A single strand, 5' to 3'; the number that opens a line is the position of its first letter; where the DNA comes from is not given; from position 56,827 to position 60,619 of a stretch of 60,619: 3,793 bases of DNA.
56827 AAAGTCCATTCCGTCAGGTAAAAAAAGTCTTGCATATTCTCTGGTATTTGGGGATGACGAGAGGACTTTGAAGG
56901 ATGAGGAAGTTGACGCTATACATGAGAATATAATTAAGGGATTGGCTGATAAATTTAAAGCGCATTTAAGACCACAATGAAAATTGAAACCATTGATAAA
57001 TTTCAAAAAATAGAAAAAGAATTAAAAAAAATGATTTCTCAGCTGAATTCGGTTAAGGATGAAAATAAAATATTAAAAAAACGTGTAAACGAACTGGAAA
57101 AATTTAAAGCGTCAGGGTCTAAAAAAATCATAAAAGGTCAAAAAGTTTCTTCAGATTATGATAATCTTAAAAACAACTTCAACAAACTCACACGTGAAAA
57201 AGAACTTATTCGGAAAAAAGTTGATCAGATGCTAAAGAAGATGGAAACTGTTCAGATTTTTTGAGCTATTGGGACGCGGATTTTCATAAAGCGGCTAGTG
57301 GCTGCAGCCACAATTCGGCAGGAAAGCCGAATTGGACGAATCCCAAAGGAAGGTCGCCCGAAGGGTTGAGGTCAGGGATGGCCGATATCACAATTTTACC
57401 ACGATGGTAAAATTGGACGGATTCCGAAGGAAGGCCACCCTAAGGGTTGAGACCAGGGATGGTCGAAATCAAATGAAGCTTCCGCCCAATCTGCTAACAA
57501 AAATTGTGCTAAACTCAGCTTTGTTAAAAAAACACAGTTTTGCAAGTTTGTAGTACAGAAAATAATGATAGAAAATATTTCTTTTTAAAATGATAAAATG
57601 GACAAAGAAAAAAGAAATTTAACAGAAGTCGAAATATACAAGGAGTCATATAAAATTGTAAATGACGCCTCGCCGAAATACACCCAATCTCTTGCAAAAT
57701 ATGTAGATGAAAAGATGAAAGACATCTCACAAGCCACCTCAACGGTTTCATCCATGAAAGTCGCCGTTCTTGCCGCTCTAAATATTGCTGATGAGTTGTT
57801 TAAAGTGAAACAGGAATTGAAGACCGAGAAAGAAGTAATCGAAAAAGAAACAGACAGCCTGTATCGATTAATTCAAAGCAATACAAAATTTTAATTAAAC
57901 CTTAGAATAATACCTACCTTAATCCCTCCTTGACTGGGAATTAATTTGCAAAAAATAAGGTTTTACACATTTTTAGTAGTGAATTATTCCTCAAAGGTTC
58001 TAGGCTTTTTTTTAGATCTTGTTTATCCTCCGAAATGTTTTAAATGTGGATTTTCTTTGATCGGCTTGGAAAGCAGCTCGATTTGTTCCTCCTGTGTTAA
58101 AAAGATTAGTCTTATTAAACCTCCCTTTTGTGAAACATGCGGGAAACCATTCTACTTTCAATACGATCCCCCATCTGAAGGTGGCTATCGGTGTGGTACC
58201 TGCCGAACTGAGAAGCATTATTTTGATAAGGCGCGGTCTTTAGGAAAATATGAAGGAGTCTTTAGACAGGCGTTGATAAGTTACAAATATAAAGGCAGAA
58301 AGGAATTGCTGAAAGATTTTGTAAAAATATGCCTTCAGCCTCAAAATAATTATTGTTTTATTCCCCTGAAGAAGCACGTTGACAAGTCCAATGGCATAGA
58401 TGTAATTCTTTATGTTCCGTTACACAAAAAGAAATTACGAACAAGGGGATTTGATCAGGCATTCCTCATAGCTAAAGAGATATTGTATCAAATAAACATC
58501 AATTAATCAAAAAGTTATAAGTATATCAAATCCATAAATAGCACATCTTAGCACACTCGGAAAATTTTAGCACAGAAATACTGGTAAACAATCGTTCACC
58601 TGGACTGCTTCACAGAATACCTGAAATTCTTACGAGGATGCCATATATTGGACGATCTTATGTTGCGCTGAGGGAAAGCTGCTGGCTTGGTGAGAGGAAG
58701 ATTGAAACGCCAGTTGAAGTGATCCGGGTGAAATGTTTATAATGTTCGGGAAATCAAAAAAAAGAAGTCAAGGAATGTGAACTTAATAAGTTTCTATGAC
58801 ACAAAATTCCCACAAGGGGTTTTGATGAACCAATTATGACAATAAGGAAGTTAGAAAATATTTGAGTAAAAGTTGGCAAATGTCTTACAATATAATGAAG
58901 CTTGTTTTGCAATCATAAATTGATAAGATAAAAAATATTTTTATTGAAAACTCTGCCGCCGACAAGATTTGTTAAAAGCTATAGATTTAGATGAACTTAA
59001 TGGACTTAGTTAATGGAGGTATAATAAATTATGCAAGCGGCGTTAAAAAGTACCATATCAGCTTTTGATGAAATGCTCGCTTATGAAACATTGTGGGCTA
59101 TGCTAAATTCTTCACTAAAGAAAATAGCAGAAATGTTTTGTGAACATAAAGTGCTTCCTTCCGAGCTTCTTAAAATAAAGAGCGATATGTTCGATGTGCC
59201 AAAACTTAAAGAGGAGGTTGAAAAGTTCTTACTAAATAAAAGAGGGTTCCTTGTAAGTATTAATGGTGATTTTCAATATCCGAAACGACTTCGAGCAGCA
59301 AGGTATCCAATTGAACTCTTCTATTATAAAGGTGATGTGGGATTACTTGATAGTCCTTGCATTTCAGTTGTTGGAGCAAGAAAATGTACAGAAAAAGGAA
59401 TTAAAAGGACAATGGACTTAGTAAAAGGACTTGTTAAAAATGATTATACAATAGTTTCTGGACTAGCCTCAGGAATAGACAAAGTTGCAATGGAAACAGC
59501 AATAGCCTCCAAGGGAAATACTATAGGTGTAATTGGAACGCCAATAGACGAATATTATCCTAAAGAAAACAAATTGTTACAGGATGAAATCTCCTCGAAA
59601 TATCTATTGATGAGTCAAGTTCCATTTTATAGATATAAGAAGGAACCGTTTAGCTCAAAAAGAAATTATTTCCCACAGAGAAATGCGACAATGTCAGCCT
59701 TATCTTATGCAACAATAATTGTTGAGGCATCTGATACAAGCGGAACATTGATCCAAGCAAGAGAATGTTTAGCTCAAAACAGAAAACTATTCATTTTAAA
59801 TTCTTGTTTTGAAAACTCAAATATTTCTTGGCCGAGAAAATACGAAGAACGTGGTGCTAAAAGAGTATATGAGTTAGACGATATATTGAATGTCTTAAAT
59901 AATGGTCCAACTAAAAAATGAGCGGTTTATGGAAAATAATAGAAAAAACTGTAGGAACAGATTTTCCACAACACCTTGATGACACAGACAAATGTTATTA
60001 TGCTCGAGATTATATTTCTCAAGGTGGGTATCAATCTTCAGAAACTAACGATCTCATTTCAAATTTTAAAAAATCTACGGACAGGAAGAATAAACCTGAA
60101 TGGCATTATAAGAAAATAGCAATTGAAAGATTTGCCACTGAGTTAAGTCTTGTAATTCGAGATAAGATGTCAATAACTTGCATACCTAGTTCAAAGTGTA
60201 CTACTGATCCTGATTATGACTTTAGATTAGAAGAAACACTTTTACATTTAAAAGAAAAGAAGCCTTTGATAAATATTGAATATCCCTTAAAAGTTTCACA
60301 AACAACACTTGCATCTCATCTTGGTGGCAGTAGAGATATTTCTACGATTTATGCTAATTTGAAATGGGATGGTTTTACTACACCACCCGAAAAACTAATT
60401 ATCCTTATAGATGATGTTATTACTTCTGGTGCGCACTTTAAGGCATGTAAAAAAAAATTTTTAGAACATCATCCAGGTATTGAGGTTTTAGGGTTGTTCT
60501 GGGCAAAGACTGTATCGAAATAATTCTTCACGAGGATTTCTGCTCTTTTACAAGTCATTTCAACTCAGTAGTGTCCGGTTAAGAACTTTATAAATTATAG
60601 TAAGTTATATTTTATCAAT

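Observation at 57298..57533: Tandem 80-nt units: variable perfect hairpin + conserved structured core (candidate new RNA or ssDNA motif)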

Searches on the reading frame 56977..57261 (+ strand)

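Call 67: search_protein_families(library=pfam, proteins=[window:56977-57261:+], max_evalue=0.1)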
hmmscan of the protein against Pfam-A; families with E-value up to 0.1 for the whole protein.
window:56977-57261:+ (95 aa): 22 families
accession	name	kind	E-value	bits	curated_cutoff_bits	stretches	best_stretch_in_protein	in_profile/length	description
PF05377.16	FlaC_arch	-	0.00012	22.9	27.8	1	9-42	2-35/55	Flagella accessory protein C (FlaC)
PF18595.6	Nuf2_DHR10-like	-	0.00012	22.5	28.4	1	5-92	24-115/117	Nuf2, DHR10-like domain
PF02183.23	HALZ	-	0.0008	20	28.1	1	60-89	13-42/43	Homeobox associated leucine zipper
PF16526.10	CLZ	-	0.0024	18.7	26.7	0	55-91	34-70/71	C-terminal leucine zipper domain of cyclic nucleotide-gated channels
PF23831.1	DUF7201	-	0.0035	17.5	27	1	4-56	52-105/142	Coiled-coil region of unknown function (DUF7201)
PF16740.10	SKA2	-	0.012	15.8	30.1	0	55-93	48-87/110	Spindle and kinetochore-associated protein 2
PF19141.5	DUF5824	-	0.013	16.1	25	1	20-92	8-77/127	Family of unknown function (DUF5824)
PF24319.2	DUF7491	-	0.017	15.8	30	1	22-93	1-69/90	Coiled-coil region of unknown function (DUF7491)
PF14523.12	Syntaxin_2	-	0.017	15.6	26.5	1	7-83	30-105/134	Syntaxin-like protein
PF04078.19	Rcd1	-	0.022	14.6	37.7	1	4-88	177-259/260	Cell differentiation family, Rcd1-like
PF01105.29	EMP24_GP25L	-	0.027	14.9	25.9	1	5-43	109-147/182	emp24/gp25L/p24 family/GOLD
PF12325.13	TMF_TATA_bd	-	0.038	14.6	29.1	1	16-87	14-85/115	TATA element modulatory factor 1 TATA binding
PF03961.19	FapA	-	0.04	14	31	1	9-88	151-232/272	Flagellar Assembly Protein A beta solenoid domain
PF06005.17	ZapB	-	0.041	14.8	31.5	0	6-90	3-70/71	Cell division protein ZapB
PF02403.27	Seryl_tRNA_N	-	0.041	14.6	28.2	1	6-92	14-100/108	Seryl-tRNA synthetase N-terminal domain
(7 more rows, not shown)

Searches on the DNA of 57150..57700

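Call 6: search_rna_families(source=window, start=57150, end=57700, threshold=evalue, max_evalue=10, show_alignments=3)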
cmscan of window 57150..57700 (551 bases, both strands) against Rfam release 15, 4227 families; matches with E-value up to 10: 3.
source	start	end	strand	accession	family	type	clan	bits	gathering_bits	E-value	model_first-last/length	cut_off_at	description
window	57308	57336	+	RF01519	CC0196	Gene; sRNA;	-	16.1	35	0.44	30-58/58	no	Caulobacter sRNA CC0196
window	57176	57257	-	RF00686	mir-338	Gene; miRNA;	-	14.4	57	9.3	1-69/69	no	mir-338 microRNA precursor family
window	57437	57463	-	RF03129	L31-Corynebacteriaceae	Cis-reg; leader;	CL00118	13.3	36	8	1-64/64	no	L31-Corynebacteriaceae ribosomal protein leader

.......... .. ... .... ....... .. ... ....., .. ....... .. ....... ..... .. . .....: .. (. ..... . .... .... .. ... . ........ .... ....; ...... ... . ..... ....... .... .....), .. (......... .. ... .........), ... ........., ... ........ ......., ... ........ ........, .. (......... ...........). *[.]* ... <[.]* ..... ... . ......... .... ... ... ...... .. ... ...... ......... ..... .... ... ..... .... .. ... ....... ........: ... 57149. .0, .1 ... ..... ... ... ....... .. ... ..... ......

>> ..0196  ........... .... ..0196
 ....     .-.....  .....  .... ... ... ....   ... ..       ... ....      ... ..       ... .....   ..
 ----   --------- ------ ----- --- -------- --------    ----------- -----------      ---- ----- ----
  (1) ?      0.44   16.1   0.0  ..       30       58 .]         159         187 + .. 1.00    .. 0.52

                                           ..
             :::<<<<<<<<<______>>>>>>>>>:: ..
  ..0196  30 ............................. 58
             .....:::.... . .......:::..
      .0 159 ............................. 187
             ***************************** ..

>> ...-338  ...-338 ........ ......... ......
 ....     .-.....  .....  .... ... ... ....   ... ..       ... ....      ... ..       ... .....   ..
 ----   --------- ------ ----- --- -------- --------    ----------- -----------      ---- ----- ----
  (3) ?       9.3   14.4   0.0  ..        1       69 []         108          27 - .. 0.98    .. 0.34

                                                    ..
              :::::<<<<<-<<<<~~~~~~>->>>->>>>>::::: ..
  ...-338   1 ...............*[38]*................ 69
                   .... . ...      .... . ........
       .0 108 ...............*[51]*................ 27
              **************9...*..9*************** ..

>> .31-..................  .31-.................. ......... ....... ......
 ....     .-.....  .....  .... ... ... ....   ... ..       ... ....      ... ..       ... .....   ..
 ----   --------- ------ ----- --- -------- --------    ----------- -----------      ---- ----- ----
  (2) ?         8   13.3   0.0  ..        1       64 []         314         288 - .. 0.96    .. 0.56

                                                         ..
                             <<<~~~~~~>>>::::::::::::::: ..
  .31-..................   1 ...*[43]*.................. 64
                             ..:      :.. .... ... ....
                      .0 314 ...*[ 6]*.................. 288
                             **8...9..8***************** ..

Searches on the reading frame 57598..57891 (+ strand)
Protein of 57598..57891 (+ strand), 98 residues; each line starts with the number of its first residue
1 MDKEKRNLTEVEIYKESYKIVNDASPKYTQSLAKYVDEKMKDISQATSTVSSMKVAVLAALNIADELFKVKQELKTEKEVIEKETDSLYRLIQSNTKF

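Call 32: find_homologous_proteins(query=window:57598-57891:+, max_evalue=0.00001)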
Query window:57598-57891:+ (98 aa): 1786 proteins with E <= 0.00001 among 1924 candidates; the best 120 are listed.
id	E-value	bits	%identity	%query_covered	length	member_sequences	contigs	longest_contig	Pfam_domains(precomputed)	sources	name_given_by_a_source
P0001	8.8e-51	187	99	100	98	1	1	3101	PF05164.19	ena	-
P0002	1.9e-48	180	94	100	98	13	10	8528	PF05164.19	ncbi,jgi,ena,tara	tara:strand:- start:635 stop:931 length:297 start_codon:yes stop_codon:yes gene_type:complete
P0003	6.7e-47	175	92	100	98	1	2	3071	PF05164.19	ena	-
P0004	1.7e-46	173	92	100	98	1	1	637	PF05164.19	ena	-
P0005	1.8e-46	173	92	100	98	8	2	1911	PF05164.19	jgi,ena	jgi:cell division protein ZapA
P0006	3.0e-46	173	91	100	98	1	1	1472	PF05164.19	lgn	-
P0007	3.6e-46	172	89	100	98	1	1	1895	PF05164.19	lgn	-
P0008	3.8e-46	172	91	100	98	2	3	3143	PF05164.19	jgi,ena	jgi:cell division protein ZapA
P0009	6.6e-46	171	91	100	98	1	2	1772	PF05164.19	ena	-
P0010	1.9e-45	170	90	100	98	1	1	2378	PF05164.19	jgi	-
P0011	1.0e-44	168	88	100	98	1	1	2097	PF05164.19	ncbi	-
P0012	3.1e-44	166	87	99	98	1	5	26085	PF05164.19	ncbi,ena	-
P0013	1.5e-42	161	84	99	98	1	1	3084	PF05164.19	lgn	-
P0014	2.1e-42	160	84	99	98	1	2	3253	PF05164.19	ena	-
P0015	1.3e-38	148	75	98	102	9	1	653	PF05164.19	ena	-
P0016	2.6e-36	141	75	97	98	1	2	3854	PF05164.19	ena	-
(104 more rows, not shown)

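Call 33: find_encoding_contigs(protein=P0002, flank=2500, max_places=4)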
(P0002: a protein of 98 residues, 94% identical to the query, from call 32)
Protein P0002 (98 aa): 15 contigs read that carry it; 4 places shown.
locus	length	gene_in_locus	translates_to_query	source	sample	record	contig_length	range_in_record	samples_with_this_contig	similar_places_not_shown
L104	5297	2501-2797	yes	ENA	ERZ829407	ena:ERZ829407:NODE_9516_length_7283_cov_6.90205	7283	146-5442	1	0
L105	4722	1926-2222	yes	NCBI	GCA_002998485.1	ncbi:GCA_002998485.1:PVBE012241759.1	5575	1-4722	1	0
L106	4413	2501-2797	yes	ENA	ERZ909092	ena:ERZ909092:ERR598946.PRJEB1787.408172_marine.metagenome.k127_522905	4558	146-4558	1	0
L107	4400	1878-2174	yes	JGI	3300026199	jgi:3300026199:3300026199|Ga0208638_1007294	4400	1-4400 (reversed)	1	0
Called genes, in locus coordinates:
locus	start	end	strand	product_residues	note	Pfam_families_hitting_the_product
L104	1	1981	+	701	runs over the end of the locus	PF18262:PhetRS_B1 (faint), PF03483:B3_4, PF03484:B5, PF17759:tRNA_synthFbeta, PF03147:FDX-ACB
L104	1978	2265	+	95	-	-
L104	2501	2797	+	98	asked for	PF05164:ZapA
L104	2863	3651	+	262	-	PF18912:DZR_2, PF00156:Pribosyltran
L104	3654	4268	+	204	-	PF01725:Ham1p_like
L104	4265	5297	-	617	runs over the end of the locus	PF13431:TPR_17 (faint), PF13414:TPR_11, PF25063:ARM_TT21_C (weak), PF13432:TPR_16 (weak), PF13424:TPR_12, PF00515:TPR_1, PF07719:TPR_2 (weak), PF13181:TPR_8 (weak), +7 more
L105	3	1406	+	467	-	?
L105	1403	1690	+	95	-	-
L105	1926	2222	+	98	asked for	PF05164:ZapA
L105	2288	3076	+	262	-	PF18912:DZR_2, PF00156:Pribosyltran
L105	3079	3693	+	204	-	PF01725:Ham1p_like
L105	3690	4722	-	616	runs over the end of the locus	PF13431:TPR_17 (faint), PF13414:TPR_11 (weak), PF13428:TPR_14 (faint), PF12895:ANAPC3 (faint), PF13424:TPR_12, PF00515:TPR_1, PF07719:TPR_2 (weak), PF13181:TPR_8 (weak), +6 more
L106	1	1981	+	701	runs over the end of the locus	PF18262:PhetRS_B1 (faint), PF03483:B3_4, PF03484:B5, PF17759:tRNA_synthFbeta, PF03147:FDX-ACB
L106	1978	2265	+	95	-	-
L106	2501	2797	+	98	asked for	PF05164:ZapA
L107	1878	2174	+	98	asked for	PF05164:ZapA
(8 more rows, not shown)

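Call 34: find_encoding_contigs(protein=P0012, flank=2500, max_places=3)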
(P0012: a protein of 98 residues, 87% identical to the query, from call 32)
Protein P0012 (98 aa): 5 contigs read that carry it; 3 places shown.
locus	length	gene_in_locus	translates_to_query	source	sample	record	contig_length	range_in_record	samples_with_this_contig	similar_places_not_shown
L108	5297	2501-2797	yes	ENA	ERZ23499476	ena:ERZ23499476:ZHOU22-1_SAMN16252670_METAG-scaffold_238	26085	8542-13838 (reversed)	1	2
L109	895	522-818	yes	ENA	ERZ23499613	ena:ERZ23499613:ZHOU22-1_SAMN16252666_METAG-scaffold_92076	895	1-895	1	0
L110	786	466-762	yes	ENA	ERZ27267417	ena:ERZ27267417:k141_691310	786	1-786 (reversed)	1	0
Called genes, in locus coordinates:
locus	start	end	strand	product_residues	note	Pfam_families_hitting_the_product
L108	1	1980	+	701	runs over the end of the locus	PF03483:B3_4, PF03484:B5, PF17759:tRNA_synthFbeta, PF03147:FDX-ACB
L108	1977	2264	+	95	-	-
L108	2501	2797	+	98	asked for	PF05164:ZapA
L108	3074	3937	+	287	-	PF18912:DZR_2, PF00156:Pribosyltran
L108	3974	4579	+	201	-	PF01725:Ham1p_like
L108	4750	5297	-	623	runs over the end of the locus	PF12895:ANAPC3 (faint), PF13174:TPR_6 (faint), PF13414:TPR_11 (weak), PF13432:TPR_16 (weak), PF13424:TPR_12, PF00515:TPR_1, PF07719:TPR_2 (weak), PF13181:TPR_8 (weak), +6 more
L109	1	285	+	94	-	?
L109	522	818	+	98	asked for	PF05164:ZapA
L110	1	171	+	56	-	?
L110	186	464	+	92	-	PF27050:Phage_P22_Y8K6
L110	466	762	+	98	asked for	PF05164:ZapA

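Call 35: find_encoding_contigs(protein=P0013, flank=2500, max_places=2)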
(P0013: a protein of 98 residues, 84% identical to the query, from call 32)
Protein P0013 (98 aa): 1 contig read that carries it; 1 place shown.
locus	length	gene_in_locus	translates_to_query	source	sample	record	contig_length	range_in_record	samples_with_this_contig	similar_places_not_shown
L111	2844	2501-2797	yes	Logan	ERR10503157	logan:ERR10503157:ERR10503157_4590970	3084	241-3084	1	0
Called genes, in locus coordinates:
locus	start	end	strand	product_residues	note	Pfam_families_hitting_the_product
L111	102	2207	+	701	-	PF03483:B3_4, PF03484:B5, PF17759:tRNA_synthFbeta, PF03147:FDX-ACB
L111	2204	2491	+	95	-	-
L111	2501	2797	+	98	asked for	PF05164:ZapA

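Call 36: find_encoding_contigs(protein=P0016, flank=2500, max_places=2)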
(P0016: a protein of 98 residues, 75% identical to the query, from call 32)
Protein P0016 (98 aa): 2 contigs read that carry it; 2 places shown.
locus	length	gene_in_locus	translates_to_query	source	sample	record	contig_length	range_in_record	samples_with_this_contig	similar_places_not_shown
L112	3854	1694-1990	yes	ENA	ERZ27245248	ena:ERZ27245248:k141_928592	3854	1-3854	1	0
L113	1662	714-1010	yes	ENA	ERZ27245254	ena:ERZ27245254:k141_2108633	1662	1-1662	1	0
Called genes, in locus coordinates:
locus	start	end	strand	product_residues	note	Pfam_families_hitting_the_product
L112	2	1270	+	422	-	?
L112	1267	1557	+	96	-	-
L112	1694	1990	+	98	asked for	PF05164:ZapA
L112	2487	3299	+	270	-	PF18912:DZR_2, PF00156:Pribosyltran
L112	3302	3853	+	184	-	?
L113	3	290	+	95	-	?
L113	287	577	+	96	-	-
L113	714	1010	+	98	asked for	PF05164:ZapA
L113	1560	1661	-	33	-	?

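Call 67: search_protein_families(library=pfam, proteins=[window:57598-57891:+], max_evalue=0.1)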
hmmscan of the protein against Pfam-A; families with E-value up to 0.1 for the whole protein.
window:57598-57891:+ (98 aa): 5 families
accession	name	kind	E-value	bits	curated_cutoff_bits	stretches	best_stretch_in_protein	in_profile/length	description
PF05164.18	ZapA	-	2.9e-19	69.6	23.8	1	10-89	2-82/88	Cell division protein ZapA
PF14942.11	Muted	-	0.0036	17.9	26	1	4-92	31-124/146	Organelle biogenesis, Muted-like protein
PF12853.12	NADH_u_ox_C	-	0.026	14.9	25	1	19-65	6-51/89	C-terminal of NADH-ubiquinone oxidoreductase 21 kDa subunit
PF17456.7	TcpS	-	0.027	14.7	28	1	10-93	23-108/155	Toxin-coregulated pilus protein S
PF04205.19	FMN_bind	-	0.035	15.2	22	1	6-62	16-77/77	FMN-binding domain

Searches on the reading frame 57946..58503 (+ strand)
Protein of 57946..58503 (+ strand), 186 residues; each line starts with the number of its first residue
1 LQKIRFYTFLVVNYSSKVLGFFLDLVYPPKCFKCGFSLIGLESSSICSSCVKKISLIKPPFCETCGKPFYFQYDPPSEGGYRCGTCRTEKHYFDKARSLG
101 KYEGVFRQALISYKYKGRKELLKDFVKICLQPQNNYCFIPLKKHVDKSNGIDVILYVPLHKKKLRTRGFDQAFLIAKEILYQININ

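Call 67: search_protein_families(library=pfam, proteins=[window:57946-58503:+], max_evalue=0.1)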
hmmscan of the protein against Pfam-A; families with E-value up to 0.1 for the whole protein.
window:57946-58503:+ (186 aa): 3 families
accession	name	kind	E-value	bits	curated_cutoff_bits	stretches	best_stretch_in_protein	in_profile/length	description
PF18912.6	DZR_2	-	1.4e-12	47.7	27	1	22-87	1-56/56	Double zinc ribbon domain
PF00130.28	C1_1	-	0.032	14.5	26.5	1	55-91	7-39/53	Phorbol esters/diacylglycerol binding domain (C1 domain)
PF07191.17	Zn_ribbon_6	-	0.037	14.5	25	0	30-71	2-41/67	Double zinc ribbon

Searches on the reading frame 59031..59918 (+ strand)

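Call 67: search_protein_families(library=pfam, proteins=[window:59031-59918:+], max_evalue=0.1)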
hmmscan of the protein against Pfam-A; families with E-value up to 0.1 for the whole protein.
window:59031-59918:+ (296 aa): 3 families
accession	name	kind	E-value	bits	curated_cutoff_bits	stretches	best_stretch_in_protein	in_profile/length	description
PF02481.21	DNA_processg_A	-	2.5e-53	180.9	29.6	1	69-280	3-211/212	DNA recombination-mediator protein A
PF18306.6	LDcluster4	-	0.00016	21.8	26.3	1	110-169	3-63/151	SLOG cluster4 family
PF12694.12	cpYpsA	-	0.085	13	26.2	0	141-258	1-98/145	Circularly permutated YpsA SLOG family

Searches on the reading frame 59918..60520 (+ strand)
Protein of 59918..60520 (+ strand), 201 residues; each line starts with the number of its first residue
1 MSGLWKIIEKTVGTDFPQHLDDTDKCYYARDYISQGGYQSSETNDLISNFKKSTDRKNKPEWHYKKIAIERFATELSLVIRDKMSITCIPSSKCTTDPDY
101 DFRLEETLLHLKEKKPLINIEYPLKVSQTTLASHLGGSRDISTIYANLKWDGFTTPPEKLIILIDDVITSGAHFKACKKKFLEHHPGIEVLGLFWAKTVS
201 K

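Call 67: search_protein_families(library=pfam, proteins=[window:59918-60520:+], max_evalue=0.1)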
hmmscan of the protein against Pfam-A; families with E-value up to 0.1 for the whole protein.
window:59918-60520:+ (201 aa): 2 families
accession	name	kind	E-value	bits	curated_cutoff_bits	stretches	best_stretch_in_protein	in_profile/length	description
PF24390.1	PRTase-CE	-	0.00047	20.6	27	1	157-190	104-140/253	PRTase-CE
PF13545.12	HTH_Crp_2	-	0.092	13.2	27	0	103-140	2-37/70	Crp-like helix-turn-helix domain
